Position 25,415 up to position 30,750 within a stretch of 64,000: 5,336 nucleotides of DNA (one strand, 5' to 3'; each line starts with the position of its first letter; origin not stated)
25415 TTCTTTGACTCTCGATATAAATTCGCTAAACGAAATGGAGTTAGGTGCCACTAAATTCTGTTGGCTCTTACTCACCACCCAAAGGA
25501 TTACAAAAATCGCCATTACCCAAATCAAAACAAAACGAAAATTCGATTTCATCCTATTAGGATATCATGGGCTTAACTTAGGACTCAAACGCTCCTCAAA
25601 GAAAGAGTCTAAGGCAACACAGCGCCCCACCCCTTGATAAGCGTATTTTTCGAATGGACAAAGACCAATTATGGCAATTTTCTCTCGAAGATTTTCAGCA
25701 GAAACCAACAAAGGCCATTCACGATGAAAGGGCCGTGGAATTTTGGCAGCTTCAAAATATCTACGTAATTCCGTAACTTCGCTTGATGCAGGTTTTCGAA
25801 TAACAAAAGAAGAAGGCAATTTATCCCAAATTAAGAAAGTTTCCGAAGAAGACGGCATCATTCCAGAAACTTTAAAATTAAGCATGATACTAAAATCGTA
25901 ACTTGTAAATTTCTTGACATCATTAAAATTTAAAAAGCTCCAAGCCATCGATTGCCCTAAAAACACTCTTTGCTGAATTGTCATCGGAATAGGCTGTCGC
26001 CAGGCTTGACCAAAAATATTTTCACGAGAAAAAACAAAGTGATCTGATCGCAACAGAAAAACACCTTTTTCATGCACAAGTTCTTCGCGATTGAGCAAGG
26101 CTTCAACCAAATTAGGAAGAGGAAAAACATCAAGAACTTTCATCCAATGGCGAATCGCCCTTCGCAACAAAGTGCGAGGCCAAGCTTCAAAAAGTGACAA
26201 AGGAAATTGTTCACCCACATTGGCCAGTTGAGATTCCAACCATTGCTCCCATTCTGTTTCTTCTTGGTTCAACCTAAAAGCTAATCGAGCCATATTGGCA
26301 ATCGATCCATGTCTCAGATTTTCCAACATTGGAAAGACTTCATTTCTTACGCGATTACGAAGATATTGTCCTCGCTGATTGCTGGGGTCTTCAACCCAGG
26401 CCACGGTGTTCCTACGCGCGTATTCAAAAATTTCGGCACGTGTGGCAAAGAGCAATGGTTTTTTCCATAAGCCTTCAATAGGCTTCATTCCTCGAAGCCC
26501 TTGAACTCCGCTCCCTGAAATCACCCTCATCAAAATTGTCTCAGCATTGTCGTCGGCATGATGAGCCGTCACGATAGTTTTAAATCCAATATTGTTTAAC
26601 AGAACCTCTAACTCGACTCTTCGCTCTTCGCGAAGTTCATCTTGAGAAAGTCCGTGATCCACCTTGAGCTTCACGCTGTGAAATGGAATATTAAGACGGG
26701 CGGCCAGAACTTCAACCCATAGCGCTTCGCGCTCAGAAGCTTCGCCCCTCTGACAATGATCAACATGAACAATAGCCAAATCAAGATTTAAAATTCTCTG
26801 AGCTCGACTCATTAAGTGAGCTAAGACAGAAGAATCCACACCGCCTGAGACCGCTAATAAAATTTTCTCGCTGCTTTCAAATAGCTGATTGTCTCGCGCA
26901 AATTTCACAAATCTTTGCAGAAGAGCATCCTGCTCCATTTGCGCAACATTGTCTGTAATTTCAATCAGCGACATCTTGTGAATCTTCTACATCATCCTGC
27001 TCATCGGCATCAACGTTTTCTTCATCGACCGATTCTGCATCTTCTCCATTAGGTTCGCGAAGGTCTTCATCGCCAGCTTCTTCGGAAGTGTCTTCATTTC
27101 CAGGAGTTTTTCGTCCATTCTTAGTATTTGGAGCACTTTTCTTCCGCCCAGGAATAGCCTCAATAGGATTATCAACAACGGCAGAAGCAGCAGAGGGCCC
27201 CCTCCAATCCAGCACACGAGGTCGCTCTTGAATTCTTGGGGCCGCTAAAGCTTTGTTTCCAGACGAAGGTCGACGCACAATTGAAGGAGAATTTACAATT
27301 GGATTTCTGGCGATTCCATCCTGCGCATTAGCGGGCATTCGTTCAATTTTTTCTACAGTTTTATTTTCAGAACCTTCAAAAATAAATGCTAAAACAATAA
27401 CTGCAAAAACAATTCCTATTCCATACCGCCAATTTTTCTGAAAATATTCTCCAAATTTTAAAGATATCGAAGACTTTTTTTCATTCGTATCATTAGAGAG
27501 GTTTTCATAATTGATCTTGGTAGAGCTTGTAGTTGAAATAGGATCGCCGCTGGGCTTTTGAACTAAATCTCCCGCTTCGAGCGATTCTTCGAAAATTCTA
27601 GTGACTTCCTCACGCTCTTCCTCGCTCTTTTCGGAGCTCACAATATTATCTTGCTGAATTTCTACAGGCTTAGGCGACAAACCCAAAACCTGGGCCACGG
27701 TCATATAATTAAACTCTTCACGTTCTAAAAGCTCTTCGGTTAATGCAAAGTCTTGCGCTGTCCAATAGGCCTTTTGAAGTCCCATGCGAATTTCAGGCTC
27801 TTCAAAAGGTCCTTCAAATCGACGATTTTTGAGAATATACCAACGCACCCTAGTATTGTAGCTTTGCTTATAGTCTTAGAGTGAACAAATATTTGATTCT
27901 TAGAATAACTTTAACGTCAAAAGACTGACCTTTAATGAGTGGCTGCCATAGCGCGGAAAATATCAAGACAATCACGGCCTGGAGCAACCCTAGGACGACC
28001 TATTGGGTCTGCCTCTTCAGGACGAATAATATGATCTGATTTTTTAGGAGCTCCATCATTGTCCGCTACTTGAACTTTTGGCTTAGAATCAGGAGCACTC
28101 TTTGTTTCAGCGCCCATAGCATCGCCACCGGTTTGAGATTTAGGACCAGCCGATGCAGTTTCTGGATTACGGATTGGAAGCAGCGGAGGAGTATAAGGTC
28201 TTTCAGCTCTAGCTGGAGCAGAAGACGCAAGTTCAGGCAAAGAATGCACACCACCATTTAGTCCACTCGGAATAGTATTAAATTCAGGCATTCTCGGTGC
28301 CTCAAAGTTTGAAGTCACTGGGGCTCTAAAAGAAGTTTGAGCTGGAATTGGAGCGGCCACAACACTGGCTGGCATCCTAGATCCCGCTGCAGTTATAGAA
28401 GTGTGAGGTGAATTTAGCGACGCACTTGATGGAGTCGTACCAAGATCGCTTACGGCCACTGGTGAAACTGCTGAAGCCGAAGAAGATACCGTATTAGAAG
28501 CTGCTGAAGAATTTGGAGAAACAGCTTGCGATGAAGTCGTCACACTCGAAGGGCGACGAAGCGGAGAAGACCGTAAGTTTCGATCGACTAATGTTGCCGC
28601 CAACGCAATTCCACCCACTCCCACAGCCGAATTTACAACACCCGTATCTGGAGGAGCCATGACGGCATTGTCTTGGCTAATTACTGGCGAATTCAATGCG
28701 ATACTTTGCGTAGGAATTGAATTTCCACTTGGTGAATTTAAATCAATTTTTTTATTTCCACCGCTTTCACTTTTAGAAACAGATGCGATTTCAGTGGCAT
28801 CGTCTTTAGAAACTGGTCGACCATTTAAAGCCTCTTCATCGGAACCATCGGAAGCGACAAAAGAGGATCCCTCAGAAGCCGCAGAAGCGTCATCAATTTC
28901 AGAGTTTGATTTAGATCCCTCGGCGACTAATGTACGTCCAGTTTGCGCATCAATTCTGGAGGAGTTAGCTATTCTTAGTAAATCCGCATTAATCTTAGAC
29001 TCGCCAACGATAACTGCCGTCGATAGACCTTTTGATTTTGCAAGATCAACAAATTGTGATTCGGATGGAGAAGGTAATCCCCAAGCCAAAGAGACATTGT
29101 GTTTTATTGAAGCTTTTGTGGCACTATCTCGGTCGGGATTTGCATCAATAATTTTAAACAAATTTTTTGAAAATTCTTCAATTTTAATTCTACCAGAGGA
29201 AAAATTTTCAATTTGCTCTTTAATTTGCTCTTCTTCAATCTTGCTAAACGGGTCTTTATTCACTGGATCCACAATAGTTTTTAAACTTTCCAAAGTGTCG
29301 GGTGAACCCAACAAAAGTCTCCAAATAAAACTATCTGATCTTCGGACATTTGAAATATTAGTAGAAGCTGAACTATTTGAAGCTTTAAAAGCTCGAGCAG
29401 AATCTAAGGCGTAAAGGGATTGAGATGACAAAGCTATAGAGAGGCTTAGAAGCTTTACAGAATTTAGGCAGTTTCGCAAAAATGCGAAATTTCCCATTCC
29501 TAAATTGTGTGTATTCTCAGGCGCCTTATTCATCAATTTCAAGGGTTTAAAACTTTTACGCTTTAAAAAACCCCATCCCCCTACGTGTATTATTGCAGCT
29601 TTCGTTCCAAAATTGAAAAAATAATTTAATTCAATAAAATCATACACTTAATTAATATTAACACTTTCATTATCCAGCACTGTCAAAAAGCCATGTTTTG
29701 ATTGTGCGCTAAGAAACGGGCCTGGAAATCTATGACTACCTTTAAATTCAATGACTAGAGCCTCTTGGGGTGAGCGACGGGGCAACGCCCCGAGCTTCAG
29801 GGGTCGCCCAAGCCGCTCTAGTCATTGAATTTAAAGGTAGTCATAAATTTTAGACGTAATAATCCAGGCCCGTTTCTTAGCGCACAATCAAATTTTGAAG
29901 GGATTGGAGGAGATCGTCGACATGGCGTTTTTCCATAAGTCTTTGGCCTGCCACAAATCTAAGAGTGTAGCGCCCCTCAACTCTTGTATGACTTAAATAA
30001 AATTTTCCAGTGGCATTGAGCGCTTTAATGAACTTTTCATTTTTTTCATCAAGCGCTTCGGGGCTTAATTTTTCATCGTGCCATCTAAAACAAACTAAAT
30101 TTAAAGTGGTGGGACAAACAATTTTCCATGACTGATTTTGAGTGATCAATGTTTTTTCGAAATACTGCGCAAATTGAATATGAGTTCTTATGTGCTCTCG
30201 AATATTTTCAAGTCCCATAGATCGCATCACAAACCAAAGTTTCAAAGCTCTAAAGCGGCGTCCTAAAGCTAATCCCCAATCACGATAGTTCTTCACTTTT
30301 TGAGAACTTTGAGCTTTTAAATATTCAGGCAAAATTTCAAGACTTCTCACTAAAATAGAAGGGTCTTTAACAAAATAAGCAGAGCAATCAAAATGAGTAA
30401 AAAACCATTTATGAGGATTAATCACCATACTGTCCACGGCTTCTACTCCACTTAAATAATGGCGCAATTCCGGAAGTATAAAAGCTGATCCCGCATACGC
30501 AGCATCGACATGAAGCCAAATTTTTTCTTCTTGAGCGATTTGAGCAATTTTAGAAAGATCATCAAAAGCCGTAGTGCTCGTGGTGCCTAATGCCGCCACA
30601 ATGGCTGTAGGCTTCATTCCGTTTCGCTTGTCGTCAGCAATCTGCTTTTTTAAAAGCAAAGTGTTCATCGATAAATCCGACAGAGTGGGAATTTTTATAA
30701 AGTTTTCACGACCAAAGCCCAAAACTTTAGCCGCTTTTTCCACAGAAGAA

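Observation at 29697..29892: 196-bp nearly perfect nested palindrome that includes the last codons and stop of the decarboxylase gene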

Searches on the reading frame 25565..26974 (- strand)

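Call 9: search_protein_families(library=pfam, proteins=[window:25565-26974:-])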
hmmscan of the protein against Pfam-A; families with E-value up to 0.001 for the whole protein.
window:25565-26974:- (469 aa): 3 families
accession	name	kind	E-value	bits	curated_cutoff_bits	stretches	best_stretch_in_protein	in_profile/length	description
PF01171.26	ATP_bind_3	-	5.1e-42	144.1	27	1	37-212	1-182/182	PP-loop family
PF00733.27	Asn_synthase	-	1.3e-05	25.5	21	1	31-110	14-86/354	Asparagine synthase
PF03054.22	tRNA_Me_trans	-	0.00014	22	20.6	1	37-104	2-73/202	tRNA methyl transferase HUP domain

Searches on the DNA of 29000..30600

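Call 10: search_rna_families(source=window, start=29000, end=30600, threshold=evalue, max_evalue=1)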
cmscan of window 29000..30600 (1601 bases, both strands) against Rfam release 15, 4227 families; matches with E-value up to 1: 1.
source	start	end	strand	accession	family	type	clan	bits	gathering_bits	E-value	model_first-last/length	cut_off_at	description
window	29455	29573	-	RF00619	U6atac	Gene; snRNA; splicing;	CL00009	17.1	33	0.17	1-126/126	no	U6atac minor spliceosomal RNA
